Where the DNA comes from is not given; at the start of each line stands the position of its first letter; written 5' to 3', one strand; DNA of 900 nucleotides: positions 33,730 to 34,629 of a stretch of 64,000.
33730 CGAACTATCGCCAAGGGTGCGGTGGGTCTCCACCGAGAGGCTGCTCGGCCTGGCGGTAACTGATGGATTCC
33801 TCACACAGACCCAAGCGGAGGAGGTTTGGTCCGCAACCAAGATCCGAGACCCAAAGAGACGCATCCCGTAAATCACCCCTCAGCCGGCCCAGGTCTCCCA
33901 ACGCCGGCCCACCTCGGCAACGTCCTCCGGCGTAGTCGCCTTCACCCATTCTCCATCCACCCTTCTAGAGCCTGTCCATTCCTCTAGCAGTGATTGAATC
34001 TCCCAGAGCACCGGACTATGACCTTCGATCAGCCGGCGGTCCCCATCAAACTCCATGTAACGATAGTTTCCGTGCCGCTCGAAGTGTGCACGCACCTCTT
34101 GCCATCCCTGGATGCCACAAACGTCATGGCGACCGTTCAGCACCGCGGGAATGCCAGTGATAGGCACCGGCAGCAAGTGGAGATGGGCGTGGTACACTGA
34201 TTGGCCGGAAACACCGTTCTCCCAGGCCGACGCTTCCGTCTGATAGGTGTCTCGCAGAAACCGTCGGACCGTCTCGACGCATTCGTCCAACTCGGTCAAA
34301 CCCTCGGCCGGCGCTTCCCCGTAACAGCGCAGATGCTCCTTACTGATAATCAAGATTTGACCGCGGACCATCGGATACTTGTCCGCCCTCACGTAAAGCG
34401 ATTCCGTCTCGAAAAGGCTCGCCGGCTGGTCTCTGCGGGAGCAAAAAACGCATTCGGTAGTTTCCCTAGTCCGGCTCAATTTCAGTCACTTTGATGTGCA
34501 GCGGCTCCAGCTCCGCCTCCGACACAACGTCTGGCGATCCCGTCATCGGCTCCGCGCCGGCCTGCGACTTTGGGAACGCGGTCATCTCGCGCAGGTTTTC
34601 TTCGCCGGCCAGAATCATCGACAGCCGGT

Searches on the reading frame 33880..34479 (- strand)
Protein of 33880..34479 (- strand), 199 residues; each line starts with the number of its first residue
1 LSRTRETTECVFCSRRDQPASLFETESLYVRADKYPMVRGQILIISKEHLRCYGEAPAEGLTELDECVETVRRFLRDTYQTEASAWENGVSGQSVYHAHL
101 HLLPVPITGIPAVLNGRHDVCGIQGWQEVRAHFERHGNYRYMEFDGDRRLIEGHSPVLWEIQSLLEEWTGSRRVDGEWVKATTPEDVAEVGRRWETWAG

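Call 3: search_protein_families(library=pfam, proteins=[window:33880-34479:-], max_evalue=0.1)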
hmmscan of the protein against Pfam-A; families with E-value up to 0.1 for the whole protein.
window:33880-34479:- (199 aa): 3 families
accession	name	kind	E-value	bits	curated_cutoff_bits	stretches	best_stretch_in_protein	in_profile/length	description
PF01230.28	HIT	-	9.4e-10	39.5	21.5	1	22-104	9-94/98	HIT domain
PF11969.13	DcpS_C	-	1.6e-07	32.2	24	1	10-105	2-102/114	Scavenger mRNA decapping enzyme C-term binding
PF04677.20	CwfJ_C_1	-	0.0016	18.8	21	1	5-106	9-110/122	Protein similar to CwfJ C-terminus 1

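Call 6: search_protein_families(library=ncbifam, proteins=[window:33880-34479:-], max_evalue=1)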
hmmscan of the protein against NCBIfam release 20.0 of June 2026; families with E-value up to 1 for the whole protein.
window:33880-34479:- (199 aa): 1 family
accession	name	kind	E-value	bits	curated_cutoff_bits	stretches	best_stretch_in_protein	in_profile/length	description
NF045834.1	M_plasma_HinT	exception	0.0022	18.8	130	1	19-105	11-101/102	histidine triad protein HinT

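Call 39: find_related_loci(query=window:33880-34479:-, collection=metagenome_contigs, flank=8000)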
Query window:33880-34479:- (199 aa) in metagenome_contigs; peptide patterns used: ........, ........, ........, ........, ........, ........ (x = any residue, [..] = any of these).
563 stretches matched a pattern; 1 encode a relative of the query (tblastn E <= 1e-3); 1 distinct loci.
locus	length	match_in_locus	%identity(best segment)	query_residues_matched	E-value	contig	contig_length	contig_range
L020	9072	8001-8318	30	6-104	1e-8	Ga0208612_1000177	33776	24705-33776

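Call 41: find_homologous_proteins(query=window:33880-34476:-, max_evalue=1e-20)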
Query window:33880-34476:- (198 aa): 52 proteins with E <= 1e-20 among 130 candidates.
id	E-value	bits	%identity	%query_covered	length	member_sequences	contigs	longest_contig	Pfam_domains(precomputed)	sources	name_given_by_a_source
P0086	2.5e-108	378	82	97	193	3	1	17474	PF11969.14,PF01230.30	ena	-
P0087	1.9e-105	369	80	97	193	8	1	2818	PF11969.14,PF01230.30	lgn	-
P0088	2.7e-101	356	89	86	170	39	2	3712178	PF01230.30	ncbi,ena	-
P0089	2.7e-67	244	58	97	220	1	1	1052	PF11969.14,PF01230.30,PF04677.21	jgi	jgi:diadenosine tetraphosphate (Ap4A) HIT family hydrolase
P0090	3.7e-64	234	56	96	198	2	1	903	PF11969.14,PF01230.30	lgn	-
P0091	1.2e-62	229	54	97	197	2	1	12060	PF11969.14,PF01230.30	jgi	jgi:histidine triad (HIT) family protein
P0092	2.0e-62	229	54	96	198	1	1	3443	PF11969.14,PF01230.30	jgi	jgi:diadenosine tetraphosphate (Ap4A) HIT family hydrolase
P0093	5.8e-62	227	54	96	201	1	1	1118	PF11969.14,PF01230.30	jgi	-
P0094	7.0e-61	224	53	95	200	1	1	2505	PF11969.14,PF01230.30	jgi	jgi:histidine triad (HIT) family protein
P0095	3.8e-60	221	56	96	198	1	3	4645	PF11969.14,PF01230.30,PF04677.21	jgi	jgi:diadenosine tetraphosphate (Ap4A) HIT family hydrolase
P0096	7.5e-60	220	59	84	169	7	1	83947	PF11969.14,PF01230.30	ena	-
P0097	3.0e-59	218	52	97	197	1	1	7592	PF01230.30,PF04677.21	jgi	jgi:diadenosine tetraphosphate (Ap4A) HIT family hydrolase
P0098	8.2e-59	217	51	97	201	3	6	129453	PF11969.14,PF01230.30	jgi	-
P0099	3.1e-58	215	53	96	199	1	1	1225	PF01230.30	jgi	jgi:diadenosine tetraphosphate (Ap4A) HIT family hydrolase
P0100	3.7e-57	211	55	96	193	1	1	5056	PF11969.14,PF01230.30,PF04677.21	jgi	jgi:diadenosine tetraphosphate (Ap4A) HIT family hydrolase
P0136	2.9e-29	120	60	50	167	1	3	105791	PF11969.14,PF01230.30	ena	-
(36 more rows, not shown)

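Call 42: find_encoding_contigs(protein=P0096, flank=9000, max_places=2)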
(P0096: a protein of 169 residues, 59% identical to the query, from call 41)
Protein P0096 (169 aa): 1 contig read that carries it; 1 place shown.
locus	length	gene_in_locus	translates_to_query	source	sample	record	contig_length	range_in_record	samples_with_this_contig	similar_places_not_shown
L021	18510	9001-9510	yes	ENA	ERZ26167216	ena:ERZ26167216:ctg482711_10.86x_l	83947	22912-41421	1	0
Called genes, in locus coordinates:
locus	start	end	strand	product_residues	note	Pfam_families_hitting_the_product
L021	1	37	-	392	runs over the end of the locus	PF02746:MR_MLE_N, PF13378:MR_MLE_C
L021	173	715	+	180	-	-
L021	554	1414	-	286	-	PF05721:PhyH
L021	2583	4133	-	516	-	PF13701:DDE_Tnp_1_4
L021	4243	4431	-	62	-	-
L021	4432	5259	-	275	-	-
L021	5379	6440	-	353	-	PF02615:Ldh_2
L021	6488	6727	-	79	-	-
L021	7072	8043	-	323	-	PF05721:PhyH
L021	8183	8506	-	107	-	PF01042:Ribonuc_L-PSP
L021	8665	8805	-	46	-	-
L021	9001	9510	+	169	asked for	PF01230:HIT, PF11969:DcpS_C (weak)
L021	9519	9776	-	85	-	PF11848:DUF3368 (weak)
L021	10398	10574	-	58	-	-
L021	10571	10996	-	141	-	PF01850:PIN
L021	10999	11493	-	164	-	-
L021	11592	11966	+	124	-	-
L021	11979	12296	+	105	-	PF21716:dnstrm_HI1420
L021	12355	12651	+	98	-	-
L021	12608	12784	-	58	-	-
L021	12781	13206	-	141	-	PF01850:PIN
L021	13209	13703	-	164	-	-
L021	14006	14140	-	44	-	-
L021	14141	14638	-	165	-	-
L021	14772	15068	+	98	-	PF13560:HTH_31 (weak), PF01381:HTH_3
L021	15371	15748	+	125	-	-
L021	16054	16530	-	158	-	PF00578:AhpC-TSA, PF08534:Redoxin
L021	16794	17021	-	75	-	-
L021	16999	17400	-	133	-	PF01797:Y1_Tnp (faint)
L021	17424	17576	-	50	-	-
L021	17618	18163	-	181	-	-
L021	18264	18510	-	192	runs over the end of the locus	PF01797:Y1_Tnp (faint)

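Call 43: find_encoding_contigs(protein=P0098, flank=9000, max_places=3)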
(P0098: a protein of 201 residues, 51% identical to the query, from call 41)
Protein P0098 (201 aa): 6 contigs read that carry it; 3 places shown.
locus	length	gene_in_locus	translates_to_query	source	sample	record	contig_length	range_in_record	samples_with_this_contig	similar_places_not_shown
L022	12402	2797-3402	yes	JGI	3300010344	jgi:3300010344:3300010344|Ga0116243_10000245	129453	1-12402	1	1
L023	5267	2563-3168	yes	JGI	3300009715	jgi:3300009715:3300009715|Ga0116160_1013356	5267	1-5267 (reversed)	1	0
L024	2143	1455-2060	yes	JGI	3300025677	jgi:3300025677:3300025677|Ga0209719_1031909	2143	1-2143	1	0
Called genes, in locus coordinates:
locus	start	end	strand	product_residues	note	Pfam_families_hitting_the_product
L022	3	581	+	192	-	?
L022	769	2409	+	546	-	PF17391:Urocanase_N, PF01175:Urocanase, PF17392:Urocanase_C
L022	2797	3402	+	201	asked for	PF11969:DcpS_C, PF01230:HIT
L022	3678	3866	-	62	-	-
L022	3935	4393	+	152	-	PF00583:Acetyltransf_1, PF13673:Acetyltransf_10 (weak), PF13508:Acetyltransf_7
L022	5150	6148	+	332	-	PF00579:tRNA-synt_1b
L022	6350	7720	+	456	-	PF00291:PALP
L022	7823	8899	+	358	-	PF00266:Aminotran_5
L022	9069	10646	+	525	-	PF00389:2-Hacid_dh, PF02826:2-Hacid_dh_C, PF19304:PGDH_inter, PF01842:ACT (faint)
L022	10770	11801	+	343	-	PF03706:LPG_synthase_TM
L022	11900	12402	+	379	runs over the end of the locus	PF13439:Glyco_transf_4, PF13579:Glyco_trans_4_4, PF20706:GT4-conflict (weak), PF00534:Glycos_transf_1, PF13692:Glyco_trans_1_4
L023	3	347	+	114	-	?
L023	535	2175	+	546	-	PF17391:Urocanase_N, PF01175:Urocanase, PF17392:Urocanase_C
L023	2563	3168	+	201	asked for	PF11969:DcpS_C, PF01230:HIT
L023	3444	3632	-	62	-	-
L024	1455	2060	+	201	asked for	PF11969:DcpS_C, PF01230:HIT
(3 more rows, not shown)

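Call 44: find_encoding_contigs(protein=P0136, flank=9000, max_places=2)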
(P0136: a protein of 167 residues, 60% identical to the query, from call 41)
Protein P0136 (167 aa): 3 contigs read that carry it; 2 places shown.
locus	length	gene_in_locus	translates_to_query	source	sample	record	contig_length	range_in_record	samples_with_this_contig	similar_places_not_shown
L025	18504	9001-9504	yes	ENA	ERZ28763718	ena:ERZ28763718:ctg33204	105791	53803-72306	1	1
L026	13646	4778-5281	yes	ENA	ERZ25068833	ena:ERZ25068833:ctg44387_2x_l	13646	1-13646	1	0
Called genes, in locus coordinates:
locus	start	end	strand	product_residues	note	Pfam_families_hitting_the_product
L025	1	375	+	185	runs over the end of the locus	-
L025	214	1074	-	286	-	PF05721:PhyH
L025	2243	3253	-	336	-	PF13701:DDE_Tnp_1_4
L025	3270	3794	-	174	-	-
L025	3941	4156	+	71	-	-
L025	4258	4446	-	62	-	-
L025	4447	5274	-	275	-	-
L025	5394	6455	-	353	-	PF02615:Ldh_2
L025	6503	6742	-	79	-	-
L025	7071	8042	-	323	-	PF05721:PhyH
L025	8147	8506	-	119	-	PF01042:Ribonuc_L-PSP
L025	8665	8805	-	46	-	-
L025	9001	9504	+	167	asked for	PF01230:HIT, PF11969:DcpS_C (weak)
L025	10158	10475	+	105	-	PF21716:dnstrm_HI1420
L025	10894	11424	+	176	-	PF15970:HicB-like_2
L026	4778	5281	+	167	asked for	PF01230:HIT, PF11969:DcpS_C (weak)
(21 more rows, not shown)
